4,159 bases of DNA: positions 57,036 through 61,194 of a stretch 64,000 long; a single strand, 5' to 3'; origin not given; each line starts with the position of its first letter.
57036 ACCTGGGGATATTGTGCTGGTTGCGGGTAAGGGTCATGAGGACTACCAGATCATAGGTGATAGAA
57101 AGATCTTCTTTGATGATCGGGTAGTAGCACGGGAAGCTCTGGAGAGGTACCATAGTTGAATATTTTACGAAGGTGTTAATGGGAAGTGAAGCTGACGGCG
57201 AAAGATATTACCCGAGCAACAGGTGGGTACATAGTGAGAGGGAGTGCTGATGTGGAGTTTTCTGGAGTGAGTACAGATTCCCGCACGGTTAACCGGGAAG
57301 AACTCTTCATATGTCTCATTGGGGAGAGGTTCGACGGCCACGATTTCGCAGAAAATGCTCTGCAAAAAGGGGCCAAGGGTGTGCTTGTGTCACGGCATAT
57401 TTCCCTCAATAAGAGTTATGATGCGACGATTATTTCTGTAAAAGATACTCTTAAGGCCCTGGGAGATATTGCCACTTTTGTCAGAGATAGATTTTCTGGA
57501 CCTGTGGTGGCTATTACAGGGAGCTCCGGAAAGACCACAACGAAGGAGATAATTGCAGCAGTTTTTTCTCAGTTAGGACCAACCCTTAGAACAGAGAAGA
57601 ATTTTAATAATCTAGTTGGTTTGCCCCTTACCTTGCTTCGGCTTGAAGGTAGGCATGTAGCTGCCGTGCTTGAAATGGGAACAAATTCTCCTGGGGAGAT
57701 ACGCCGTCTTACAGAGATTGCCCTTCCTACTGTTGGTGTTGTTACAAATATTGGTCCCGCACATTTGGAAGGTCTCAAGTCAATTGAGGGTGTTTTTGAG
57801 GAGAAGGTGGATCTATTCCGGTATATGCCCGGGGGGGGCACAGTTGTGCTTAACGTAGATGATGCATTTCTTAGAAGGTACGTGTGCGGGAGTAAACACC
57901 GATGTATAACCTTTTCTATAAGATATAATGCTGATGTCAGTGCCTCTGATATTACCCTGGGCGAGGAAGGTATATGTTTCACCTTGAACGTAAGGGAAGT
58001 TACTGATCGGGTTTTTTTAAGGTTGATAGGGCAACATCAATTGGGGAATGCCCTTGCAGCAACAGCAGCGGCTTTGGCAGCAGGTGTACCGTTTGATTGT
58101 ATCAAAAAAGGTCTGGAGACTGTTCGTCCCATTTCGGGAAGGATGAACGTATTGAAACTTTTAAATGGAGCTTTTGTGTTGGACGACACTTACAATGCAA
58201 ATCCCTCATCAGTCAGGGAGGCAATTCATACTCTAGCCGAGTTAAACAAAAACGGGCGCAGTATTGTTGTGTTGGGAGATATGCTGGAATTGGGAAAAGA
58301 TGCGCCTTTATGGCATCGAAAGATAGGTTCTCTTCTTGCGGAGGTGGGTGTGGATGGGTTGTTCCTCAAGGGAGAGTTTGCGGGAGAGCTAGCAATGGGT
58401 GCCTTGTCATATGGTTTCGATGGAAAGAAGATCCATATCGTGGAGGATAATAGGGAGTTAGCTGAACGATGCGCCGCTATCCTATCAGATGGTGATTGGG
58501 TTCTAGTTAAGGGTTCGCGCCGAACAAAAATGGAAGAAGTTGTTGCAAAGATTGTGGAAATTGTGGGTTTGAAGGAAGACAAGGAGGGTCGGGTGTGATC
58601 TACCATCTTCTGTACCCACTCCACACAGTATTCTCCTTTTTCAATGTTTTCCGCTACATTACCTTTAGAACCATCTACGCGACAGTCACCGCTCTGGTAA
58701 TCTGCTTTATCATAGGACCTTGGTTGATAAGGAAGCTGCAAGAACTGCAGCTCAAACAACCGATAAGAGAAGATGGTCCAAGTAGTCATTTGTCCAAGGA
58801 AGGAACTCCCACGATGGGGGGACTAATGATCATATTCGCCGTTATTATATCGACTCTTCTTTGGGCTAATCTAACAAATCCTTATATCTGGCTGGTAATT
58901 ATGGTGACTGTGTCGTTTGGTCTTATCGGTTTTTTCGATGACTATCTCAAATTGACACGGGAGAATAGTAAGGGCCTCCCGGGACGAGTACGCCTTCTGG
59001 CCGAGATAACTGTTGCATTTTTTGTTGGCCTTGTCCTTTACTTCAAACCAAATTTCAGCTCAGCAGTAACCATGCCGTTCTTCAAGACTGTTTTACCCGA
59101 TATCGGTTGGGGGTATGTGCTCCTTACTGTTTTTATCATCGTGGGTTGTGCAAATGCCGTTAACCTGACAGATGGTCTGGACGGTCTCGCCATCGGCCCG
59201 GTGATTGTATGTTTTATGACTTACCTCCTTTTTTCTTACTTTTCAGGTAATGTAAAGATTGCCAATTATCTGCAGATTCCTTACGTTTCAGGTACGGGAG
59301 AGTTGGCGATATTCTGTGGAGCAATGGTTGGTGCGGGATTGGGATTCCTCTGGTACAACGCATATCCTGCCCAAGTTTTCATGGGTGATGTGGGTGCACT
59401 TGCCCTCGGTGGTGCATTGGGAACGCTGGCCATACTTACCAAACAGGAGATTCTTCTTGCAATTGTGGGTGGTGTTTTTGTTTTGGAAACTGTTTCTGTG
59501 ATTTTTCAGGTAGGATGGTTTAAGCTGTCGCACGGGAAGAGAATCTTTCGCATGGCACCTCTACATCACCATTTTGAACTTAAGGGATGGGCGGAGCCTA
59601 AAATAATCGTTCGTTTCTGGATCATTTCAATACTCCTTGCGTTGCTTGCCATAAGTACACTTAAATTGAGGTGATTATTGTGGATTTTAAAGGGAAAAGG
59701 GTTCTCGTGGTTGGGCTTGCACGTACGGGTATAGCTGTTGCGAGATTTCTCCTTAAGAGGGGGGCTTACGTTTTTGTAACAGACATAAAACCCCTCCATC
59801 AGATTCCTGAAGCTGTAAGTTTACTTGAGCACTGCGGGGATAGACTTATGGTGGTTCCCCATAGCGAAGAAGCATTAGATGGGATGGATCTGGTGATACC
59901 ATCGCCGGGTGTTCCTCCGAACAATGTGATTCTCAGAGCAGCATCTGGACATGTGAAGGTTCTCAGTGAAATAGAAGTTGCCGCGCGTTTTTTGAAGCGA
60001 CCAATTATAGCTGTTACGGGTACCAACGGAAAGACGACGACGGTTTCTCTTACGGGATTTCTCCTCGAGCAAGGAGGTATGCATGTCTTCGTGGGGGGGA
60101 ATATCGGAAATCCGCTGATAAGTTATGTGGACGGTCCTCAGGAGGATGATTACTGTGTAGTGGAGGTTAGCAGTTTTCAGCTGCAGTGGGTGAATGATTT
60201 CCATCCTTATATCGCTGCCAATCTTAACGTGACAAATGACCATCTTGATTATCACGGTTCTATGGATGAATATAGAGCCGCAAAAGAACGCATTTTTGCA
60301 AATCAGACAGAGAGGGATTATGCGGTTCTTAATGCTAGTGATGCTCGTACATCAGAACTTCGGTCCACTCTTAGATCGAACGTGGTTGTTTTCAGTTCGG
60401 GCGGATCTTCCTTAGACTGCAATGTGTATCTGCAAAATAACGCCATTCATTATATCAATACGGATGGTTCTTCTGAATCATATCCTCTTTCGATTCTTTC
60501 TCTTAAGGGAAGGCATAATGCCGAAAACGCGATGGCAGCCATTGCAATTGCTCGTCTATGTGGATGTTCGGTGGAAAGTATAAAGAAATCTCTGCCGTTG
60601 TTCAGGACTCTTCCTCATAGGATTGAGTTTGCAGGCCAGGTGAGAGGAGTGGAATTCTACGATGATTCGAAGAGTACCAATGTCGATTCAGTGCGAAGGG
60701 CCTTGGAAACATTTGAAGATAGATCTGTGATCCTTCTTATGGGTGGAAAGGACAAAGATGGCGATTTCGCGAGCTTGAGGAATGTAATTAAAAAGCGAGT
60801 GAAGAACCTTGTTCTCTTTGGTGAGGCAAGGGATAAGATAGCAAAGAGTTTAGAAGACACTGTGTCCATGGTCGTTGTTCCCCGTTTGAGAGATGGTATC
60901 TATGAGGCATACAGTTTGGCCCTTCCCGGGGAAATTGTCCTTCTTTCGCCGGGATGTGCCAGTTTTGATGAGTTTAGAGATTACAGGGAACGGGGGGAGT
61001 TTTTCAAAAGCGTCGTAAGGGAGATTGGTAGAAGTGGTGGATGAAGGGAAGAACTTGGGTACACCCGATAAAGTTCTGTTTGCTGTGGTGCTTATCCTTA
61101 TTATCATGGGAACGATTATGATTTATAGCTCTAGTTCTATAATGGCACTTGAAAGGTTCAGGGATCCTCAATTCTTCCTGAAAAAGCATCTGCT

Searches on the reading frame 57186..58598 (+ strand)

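Call 92: search_protein_families(library=pfam, proteins=[window:57186-58598:+], max_evalue=0.00001)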
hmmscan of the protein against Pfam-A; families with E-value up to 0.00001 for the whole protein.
window:57186-58598:+ (470 aa): 3 families
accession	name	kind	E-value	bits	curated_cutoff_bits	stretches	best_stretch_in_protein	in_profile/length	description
PF08245.18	Mur_ligase_M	-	1.7e-43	149.4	24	1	110-296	1-200/200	Mur ligase middle domain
PF02875.26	Mur_ligase_C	-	1.1e-20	75.2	28.4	1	318-445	1-127/127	Mur ligase, glutamate ligase domain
PF01225.30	Mur_ligase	-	5.2e-10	40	21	1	25-97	2-92/95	Mur ligase family, catalytic domain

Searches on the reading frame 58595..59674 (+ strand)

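Call 92: search_protein_families(library=pfam, proteins=[window:58595-59674:+], max_evalue=0.00001)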
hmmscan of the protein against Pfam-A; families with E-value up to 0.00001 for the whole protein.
window:58595-59674:+ (359 aa): 1 family
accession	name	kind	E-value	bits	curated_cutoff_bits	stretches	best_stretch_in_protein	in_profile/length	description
PF00953.26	Glycos_transf_4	-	2e-34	119.4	27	1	99-282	2-159/160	Glycosyl transferase family 4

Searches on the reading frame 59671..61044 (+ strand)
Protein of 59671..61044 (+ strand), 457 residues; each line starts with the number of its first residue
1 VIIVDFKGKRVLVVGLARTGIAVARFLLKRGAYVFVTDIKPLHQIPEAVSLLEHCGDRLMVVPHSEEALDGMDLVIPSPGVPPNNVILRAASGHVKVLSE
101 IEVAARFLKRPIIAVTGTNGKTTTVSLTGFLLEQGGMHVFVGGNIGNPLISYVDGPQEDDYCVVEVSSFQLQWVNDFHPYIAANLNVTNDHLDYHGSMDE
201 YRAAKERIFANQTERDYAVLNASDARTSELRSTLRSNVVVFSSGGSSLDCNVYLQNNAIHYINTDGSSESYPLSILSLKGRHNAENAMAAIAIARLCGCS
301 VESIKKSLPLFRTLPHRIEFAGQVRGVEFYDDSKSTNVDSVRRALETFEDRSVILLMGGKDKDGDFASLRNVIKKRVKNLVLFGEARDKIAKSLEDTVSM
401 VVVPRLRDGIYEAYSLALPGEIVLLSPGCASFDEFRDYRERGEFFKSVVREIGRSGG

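Call 92: search_protein_families(library=pfam, proteins=[window:59671-61044:+], max_evalue=0.00001)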
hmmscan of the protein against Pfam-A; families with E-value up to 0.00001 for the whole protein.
window:59671-61044:+ (457 aa): 3 families
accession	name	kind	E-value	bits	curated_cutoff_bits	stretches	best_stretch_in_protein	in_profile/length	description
PF08245.18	Mur_ligase_M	-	4.4e-34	118.6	24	1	115-294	1-200/200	Mur ligase middle domain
PF02875.26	Mur_ligase_C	-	1.5e-13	52.1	28.4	1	316-427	1-125/127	Mur ligase, glutamate ligase domain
PF21799.2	MurD-like_N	-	1.3e-10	41.8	27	1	9-92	1-80/88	Mur ligase MurD-like, N-terminal domain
